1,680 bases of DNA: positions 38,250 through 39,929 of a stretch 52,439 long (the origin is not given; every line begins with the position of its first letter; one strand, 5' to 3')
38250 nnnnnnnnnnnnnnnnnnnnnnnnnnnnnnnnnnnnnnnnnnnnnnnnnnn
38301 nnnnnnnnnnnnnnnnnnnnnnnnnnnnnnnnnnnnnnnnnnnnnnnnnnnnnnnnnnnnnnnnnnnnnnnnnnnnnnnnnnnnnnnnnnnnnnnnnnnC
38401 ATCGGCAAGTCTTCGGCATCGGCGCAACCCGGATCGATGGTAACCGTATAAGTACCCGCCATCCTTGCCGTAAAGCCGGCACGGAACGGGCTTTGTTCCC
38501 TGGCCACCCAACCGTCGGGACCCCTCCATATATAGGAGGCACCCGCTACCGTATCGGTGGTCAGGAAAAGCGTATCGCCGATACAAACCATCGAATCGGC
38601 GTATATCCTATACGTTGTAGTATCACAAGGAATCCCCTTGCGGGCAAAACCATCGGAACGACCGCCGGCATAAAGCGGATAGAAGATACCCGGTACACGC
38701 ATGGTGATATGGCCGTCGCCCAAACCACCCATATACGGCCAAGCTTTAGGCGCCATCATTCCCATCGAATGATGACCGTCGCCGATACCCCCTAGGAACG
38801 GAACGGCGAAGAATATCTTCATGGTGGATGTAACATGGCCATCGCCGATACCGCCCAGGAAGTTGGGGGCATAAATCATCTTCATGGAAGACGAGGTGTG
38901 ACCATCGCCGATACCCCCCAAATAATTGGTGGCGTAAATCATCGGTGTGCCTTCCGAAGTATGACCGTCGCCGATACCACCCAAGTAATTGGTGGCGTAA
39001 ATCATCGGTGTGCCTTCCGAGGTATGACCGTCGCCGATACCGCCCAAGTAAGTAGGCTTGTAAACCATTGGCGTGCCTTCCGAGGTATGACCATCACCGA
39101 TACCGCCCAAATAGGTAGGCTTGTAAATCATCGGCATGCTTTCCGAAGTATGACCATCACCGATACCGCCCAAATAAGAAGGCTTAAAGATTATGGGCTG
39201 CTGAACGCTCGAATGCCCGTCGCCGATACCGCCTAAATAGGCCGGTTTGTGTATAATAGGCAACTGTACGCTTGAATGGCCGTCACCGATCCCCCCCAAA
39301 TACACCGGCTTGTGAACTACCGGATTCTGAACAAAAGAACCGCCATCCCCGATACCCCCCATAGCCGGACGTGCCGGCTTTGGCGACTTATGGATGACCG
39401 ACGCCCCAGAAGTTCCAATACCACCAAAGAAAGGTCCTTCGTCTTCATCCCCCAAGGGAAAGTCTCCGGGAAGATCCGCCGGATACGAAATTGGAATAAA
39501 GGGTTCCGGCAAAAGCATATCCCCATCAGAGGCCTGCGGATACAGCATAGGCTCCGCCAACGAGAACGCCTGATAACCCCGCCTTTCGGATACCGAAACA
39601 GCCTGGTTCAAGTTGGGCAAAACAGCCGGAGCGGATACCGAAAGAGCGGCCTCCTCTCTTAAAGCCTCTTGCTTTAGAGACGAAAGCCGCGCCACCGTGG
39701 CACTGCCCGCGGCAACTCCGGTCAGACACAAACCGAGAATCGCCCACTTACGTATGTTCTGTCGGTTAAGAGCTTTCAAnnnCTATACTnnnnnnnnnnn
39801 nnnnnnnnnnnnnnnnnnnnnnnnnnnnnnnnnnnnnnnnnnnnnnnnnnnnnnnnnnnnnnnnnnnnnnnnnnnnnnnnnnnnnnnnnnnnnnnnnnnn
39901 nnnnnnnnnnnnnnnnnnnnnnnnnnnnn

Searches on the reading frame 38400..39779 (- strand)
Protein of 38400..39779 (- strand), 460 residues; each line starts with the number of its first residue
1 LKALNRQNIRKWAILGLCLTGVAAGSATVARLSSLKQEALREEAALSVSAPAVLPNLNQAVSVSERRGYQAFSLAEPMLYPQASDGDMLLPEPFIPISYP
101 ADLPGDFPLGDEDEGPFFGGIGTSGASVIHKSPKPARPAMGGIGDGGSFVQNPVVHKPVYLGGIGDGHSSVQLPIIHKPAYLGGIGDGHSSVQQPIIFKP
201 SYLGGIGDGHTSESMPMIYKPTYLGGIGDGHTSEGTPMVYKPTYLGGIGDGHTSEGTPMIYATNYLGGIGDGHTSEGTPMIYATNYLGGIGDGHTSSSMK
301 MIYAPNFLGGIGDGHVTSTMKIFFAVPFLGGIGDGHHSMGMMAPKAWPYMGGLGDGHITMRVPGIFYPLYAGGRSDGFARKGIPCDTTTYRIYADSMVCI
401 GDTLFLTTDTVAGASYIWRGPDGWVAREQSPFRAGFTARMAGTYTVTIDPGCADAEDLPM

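Call 52: search_protein_families(library=pfam, proteins=[window:38400-39779:-], max_evalue=0.01)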
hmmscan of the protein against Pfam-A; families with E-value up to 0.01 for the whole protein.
window:38400-39779:- (460 aa): 0 families

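Call 53: search_protein_families(library=ncbifam, proteins=[window:38400-39779:-], max_evalue=0.01)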
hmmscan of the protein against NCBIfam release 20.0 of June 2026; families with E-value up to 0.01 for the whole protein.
window:38400-39779:- (460 aa): 0 families

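Call 57: find_homologous_proteins(query=window:38400-39779:-, max_evalue=0.001)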
Query window:38400-39779:- (460 aa): 24 proteins with E <= 0.001 among 8000 candidates.
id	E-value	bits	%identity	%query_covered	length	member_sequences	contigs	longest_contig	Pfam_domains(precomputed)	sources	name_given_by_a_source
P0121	5.9e-55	205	48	62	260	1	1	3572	-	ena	-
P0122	1.1e-24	105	36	16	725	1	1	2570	PF13895.13,PF18962.8,PF07354.19,PF19081.7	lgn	-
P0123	4.2e-14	70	33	33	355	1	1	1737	PF18962.8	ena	-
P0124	2.3e-13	68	33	30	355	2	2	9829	PF15407.13,PF18962.8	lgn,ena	-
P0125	2.8e-12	64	31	33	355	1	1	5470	PF18962.8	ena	-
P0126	1.8e-9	55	37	25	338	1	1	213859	PF18962.8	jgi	jgi:hypothetical protein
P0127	5.3e-9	53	34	33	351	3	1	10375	PF18962.8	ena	-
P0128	1.0e-8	52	27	43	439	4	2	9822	PF18962.8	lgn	-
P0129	1.1e-8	52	41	25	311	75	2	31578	PF18962.8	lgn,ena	-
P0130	2.4e-7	48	35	30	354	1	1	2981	PF18962.8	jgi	jgi:Secretion system C-terminal sorting domain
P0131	6.6e-7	46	33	22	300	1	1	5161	PF18962.8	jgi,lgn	jgi:hypothetical protein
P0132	9.3e-7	46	49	12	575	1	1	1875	PF13895.13,PF22352.3,PF00801.27,PF18911.7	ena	-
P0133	9.5e-7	46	35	27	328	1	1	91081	PF18962.8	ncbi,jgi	ncbi:MAG: hypothetical protein RL660_113 [Bacteroidota bacterium]|jgi:hypothetical protein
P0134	2.2e-6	45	37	34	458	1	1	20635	PF18962.8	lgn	-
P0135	2.8e-6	44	29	35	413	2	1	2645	PF18962.8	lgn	-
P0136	3.0e-6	44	35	27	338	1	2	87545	PF18962.8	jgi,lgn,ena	-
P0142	1.7e-4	38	26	52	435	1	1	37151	-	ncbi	-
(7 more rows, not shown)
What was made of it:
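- Searching with the giant's N-terminus found small Gly-repeat proteins with a T9SS tail (call 57).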

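Call 59: find_encoding_contigs(protein=P0126, flank=6000, max_places=1)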
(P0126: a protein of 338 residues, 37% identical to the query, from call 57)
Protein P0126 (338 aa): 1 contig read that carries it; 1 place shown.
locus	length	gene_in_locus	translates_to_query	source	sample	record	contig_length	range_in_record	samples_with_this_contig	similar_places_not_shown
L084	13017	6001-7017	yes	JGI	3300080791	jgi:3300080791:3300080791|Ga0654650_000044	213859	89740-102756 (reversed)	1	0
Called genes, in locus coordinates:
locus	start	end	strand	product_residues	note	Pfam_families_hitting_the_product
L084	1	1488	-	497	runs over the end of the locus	PF02638:GHL10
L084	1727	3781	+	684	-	PF24885:TPR_NPHP3 (faint), PF13181:TPR_8 (faint), PF17874:TPR_MalT (faint), PF00515:TPR_1 (faint), PF07719:TPR_2 (faint), PF13424:TPR_12, PF07730:HisKA_3, PF02518:HATPase_c, +1 more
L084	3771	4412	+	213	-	PF00072:Response_reg, PF00196:GerE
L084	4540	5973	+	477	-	PF03781:FGE-sulfatase (weak)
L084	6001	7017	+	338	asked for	PF18962:Por_Secre_tail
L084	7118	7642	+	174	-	-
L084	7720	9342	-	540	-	-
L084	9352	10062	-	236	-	-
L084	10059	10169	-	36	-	-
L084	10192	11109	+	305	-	PF01464:SLT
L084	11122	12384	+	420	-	-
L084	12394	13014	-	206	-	PF13869:NUDIX_2 (faint), PF00293:NUDIX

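Call 60: find_encoding_contigs(protein=P0133, flank=6000, max_places=1)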
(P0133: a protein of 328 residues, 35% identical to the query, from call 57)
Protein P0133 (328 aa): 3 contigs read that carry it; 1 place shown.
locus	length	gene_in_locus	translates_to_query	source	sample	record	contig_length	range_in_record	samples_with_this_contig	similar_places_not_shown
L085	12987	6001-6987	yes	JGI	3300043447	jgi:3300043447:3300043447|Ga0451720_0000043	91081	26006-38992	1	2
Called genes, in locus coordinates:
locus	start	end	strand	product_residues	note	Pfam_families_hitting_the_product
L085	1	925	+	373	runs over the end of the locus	PF00364:Biotin_lipoyl (faint), PF25919:BSH_CusB, PF25973:BSH_CzcB, PF25893:HH_CzcB (weak), PF25967:RND-MFP_C, PF25975:CzcB_C (weak), PF25989:YknX_C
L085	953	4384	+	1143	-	PF00873:ACR_tran, PF03176:MMPL (faint), PF00873:ACR_tran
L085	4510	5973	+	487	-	PF03781:FGE-sulfatase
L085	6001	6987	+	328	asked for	PF18962:Por_Secre_tail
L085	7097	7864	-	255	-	PF18962:Por_Secre_tail (weak)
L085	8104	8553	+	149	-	PF13673:Acetyltransf_10, PF00583:Acetyltransf_1, PF13508:Acetyltransf_7 (weak)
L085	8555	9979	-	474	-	PF00224:PK, PF02887:PK_C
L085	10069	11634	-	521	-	PF07394:DUF1501, PF18962:Por_Secre_tail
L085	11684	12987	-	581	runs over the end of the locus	PF08811:DUF1800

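Call 61: find_encoding_contigs(protein=P0136, flank=6000, max_places=1)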
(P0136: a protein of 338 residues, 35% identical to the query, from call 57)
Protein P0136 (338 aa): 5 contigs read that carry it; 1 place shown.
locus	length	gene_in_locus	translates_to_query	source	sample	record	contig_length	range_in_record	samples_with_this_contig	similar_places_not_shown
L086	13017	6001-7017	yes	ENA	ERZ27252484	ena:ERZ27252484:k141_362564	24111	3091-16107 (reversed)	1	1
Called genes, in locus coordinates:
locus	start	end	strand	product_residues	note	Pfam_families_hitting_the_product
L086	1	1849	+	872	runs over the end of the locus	PF01103:Omp85, PF03865:ShlB (weak)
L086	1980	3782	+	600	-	PF13424:TPR_12, PF24885:TPR_NPHP3, PF13424:TPR_12, PF17874:TPR_MalT (weak), PF00515:TPR_1, PF13424:TPR_12, PF07730:HisKA_3, PF02518:HATPase_c, +7 more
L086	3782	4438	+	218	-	PF00072:Response_reg, PF00196:GerE, PF08281:Sigma70_r4_2 (weak)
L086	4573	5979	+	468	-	PF03781:FGE-sulfatase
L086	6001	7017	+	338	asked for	PF18962:Por_Secre_tail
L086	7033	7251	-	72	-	-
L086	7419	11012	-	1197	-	PF07705:CARDB (weak), PF13385:Laminin_G_3, PF00054:Laminin_G_1 (weak), PF02210:Laminin_G_2 (weak), PF18962:Por_Secre_tail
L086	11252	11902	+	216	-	-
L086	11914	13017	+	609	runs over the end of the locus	PF01541:GIY-YIG, PF27096:UvrC_M, PF02151:UVR (weak), PF22920:UvrC_RNaseH, PF08459:UvrC_RNaseH_dom, PF12826:HHH_2 (weak), PF14520:HHH_5 (weak)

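Call 62: find_encoding_contigs(protein=P0129, flank=6000, max_places=1)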
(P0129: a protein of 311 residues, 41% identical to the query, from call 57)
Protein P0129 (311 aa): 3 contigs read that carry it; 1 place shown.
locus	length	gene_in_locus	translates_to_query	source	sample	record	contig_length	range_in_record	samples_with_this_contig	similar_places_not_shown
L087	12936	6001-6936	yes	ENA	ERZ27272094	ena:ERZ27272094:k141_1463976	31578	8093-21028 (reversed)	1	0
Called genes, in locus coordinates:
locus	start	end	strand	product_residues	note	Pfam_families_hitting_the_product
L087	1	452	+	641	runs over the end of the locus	PF00515:TPR_1 (faint), PF07719:TPR_2 (faint), PF13181:TPR_8 (faint), PF13176:TPR_7 (faint), PF13424:TPR_12, PF17874:TPR_MalT (weak), PF07730:HisKA_3, PF02518:HATPase_c, +1 more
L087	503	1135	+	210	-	PF00072:Response_reg, PF00196:GerE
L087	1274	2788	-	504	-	PF18962:Por_Secre_tail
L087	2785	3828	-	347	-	PF18962:Por_Secre_tail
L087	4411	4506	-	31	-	-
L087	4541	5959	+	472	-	PF03781:FGE-sulfatase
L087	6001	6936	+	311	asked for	PF18962:Por_Secre_tail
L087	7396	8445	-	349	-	PF02547:Queuosine_synth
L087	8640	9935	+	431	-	PF00875:DNA_photolyase, PF03441:FAD_binding_7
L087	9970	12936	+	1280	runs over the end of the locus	PF03176:MMPL (weak), PF01553:Acyltransferase, PF05175:MTS, PF08241:Methyltransf_11, PF08242:Methyltransf_12, PF13489:Methyltransf_23 (weak), PF13649:Methyltransf_25, PF13847:Methyltransf_31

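Call 63: find_encoding_contigs(protein=P0142, flank=6000, max_places=1)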
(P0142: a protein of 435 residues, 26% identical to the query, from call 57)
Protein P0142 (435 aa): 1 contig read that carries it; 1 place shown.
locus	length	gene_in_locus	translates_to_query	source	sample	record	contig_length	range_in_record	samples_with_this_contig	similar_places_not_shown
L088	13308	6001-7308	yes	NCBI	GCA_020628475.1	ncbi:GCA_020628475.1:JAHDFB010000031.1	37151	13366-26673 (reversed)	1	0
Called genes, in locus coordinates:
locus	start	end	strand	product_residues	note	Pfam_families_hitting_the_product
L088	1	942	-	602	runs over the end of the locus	PF04851:ResIII, PF00270:DEAD, PF00271:Helicase_C, PF16124:RecQ_Zn_bind, PF09382:RQC, PF00570:HRDC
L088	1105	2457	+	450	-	PF18962:Por_Secre_tail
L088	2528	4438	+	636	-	PF14121:Porin_10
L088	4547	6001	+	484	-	-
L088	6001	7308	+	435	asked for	-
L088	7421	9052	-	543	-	PF00118:Cpn60_TCP1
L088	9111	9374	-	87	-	PF00166:Cpn10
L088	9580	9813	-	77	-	PF03840:SecG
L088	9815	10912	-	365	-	-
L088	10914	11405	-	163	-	PF04390:LptE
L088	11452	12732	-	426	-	PF00158:Sigma54_activat, PF14532:Sigma54_activ_2, PF07724:AAA_2 (weak), PF07728:AAA_5 (faint), PF25601:AAA_lid_14, PF02954:HTH_8, PF18024:HTH_50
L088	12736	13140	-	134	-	-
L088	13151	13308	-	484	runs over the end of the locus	PF00919:UPF0004, PF04055:Radical_SAM, PF01938:TRAM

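Call 80: predict_structure(alignment_id=A3)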
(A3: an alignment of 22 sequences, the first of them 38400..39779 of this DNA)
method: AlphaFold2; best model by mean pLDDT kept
length: 460 residues; sequences in the alignment: 22
mean_pLDDT: 52.8   pTM: 0.30
mean pLDDT of the five models: 52.8, 51.7, 49.0, 48.8, 43.6
residues with pLDDT >= 90: 31; 70-90: 69; 50-70: 139; < 50: 221
segments of 3 or more residues with pLDDT < 50: 67-92, 94-107, 109-115, 117-159, 278-388, 392-403
pLDDT, mean of each block of 10 residues (from residue 1): 83 94 90 93 85 54 49 40 40 42 39 37 35 37 37 41 53 53 62 58 63 61 68 63 67 62 60 54 31 30 29 27 28 33 28 27 24 31 44 39 47 77 82 66 82 79
secondary structure, 60 per line:
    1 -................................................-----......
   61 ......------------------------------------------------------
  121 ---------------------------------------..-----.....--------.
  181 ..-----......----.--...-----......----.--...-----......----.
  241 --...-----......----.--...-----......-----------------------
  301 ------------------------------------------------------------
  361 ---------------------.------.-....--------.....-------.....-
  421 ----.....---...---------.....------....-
elements in order: H2-49 H55-66 E167-171 E180-182 E188-193 E201-203 E209-214 E222-224 E230-235 E243-245 E251-256 E264-266 E272-277 E391-394 E403-407 E415-419 E425-429 E433-435 E445-449 E456-459
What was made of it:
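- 39690..39746 (-): N-terminal hydrophobic segment of the giant (aa 12-30), either a signal peptide or a signal anchor. AF2 predicts a helix at residues 2-49 with pLDDT 83-94 (call 80).
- The AF2 model of the array is poor (pLDDT about 53-68), so it is unknown whether the array is a folded solenoid or a linear peptide ligand (call 80).
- Tried and rejected: The AF2 model of the giant's N-terminal 460 aa was too poor (pLDDT 53) for a fold search (call 80).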
